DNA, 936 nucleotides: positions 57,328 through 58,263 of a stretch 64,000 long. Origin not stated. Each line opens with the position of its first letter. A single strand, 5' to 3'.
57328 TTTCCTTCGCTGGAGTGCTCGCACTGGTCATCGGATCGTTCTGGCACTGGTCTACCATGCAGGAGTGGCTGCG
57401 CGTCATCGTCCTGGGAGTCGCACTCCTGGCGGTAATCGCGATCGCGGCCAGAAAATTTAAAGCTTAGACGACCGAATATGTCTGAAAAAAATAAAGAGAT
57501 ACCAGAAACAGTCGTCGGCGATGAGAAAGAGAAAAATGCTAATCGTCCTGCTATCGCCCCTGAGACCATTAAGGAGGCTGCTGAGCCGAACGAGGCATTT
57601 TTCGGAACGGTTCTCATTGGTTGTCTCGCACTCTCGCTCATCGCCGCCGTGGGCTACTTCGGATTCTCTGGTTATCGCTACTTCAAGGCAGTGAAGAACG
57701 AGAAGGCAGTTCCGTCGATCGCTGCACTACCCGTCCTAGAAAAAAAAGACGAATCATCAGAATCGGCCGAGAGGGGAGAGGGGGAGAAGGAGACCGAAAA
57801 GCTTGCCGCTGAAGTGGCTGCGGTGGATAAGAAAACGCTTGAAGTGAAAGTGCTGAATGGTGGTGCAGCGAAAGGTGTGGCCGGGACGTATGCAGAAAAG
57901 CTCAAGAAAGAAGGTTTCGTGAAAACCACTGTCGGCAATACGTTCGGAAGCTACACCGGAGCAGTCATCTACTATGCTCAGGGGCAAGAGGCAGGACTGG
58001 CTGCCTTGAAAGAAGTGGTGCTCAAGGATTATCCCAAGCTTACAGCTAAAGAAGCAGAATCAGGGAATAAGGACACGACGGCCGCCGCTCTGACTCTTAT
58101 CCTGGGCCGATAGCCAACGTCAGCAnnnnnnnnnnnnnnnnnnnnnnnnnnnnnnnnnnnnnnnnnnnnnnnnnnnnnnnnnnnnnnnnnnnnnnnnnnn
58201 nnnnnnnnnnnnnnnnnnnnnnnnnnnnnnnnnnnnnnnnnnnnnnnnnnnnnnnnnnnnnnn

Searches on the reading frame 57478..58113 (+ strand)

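Call 62: search_protein_families(library=pfam, max_evalue=0.00001, proteins=[window:57478-58113:+])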
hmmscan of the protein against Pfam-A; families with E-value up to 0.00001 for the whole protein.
window:57478-58113:+ (211 aa): 1 family
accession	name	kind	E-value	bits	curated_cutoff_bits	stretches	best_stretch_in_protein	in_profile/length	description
PF13399.11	LytR_C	-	3.2e-09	38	22.2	1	121-211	2-84/86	LytR cell envelope-related transcriptional attenuator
